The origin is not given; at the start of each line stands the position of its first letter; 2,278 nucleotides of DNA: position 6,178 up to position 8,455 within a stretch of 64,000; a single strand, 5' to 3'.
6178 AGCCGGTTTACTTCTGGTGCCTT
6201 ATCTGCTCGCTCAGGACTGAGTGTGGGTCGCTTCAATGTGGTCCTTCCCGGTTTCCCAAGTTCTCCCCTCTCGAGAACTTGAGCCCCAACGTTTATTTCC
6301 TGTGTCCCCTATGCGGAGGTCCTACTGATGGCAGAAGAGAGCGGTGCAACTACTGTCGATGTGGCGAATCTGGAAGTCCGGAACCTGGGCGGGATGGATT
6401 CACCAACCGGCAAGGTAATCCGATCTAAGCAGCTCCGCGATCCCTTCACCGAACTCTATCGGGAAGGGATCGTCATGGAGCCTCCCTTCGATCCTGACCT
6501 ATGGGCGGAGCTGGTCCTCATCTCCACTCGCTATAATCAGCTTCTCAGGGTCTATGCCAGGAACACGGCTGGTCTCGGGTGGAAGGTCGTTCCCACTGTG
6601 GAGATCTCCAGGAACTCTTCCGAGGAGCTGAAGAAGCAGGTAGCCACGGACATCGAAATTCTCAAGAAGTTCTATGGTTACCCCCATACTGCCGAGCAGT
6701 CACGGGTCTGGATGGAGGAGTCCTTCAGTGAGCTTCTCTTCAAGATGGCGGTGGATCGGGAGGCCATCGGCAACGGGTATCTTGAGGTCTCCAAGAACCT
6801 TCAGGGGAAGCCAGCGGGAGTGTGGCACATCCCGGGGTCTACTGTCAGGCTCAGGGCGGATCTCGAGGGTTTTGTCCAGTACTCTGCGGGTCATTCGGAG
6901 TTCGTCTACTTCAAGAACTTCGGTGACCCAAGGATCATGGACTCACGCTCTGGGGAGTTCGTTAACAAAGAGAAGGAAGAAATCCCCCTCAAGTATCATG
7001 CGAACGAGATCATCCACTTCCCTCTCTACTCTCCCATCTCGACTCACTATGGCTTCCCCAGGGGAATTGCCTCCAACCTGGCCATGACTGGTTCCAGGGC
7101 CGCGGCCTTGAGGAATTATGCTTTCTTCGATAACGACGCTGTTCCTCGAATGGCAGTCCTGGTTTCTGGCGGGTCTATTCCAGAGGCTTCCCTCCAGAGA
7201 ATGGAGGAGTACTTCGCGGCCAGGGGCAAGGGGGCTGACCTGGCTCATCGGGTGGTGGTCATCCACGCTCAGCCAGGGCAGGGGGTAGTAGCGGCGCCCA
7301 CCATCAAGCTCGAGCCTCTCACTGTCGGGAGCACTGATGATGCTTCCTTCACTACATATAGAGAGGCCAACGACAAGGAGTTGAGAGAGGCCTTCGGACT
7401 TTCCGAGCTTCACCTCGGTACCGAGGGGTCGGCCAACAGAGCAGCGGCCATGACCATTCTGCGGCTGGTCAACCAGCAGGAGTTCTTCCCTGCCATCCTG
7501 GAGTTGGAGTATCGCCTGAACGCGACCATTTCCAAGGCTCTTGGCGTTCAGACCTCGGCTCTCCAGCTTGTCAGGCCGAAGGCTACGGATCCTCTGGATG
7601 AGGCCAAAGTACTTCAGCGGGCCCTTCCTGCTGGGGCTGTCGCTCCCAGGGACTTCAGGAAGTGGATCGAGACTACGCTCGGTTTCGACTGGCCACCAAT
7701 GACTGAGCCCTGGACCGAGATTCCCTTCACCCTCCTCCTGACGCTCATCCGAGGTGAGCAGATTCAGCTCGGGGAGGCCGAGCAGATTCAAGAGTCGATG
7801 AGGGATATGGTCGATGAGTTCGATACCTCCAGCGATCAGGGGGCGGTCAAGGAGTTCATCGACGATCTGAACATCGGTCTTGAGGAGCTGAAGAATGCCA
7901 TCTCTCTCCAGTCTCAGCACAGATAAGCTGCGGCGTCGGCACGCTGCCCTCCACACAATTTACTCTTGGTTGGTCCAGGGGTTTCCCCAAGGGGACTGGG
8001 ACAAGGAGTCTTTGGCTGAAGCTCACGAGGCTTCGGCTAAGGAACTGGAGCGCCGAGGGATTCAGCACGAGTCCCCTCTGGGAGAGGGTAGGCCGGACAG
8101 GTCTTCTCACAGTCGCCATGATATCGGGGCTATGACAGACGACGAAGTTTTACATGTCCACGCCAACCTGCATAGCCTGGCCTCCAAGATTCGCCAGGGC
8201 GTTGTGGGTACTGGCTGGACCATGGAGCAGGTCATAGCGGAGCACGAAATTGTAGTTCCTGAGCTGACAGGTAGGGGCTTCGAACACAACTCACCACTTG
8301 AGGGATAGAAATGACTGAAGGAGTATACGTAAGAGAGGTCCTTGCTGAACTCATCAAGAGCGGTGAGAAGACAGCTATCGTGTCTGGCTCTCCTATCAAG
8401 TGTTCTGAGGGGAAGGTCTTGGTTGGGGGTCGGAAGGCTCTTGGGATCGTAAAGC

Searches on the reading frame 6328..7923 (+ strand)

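Call 7: search_protein_families(library=pfam, proteins=[window:6328-7923:+], max_evalue=0.01)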
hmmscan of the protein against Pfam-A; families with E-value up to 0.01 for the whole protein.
window:6328-7923:+ (532 aa): 1 family
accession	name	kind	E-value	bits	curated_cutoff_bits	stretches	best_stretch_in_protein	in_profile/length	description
PF04860.17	Phage_portal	-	2.1e-20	73.6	39.1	1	74-446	8-319/321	Phage portal protein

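Call 17: search_protein_families(library=phrogs, proteins=[window:6328-7923:+], max_evalue=0.001)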
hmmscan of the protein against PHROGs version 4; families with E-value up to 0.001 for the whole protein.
window:6328-7923:+ (532 aa): 2 families
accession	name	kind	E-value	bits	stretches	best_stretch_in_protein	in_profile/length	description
phrog_12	-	head and packaging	2.6e-30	107.1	1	43-446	70-412/646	portal protein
phrog_2662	-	head and packaging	4.5e-13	49.6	1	75-407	76-360/717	portal protein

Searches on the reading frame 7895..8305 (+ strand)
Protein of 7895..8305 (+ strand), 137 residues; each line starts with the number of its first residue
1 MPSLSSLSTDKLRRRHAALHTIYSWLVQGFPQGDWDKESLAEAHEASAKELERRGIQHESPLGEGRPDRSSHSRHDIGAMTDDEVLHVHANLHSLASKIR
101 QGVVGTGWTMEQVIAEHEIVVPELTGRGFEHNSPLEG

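Call 7: search_protein_families(library=pfam, proteins=[window:7895-8305:+], max_evalue=0.01)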
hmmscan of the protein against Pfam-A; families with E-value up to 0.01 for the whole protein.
window:7895-8305:+ (137 aa): 1 family
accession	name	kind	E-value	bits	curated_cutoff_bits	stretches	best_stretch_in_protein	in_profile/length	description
PF03013.19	Pyr_excise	-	0.0067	17.2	23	0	37-61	54-78/81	Pyrimidine dimer DNA glycosylase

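Call 17: search_protein_families(library=phrogs, proteins=[window:7895-8305:+], max_evalue=0.001)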
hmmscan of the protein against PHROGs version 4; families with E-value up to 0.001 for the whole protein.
window:7895-8305:+ (137 aa): 0 families
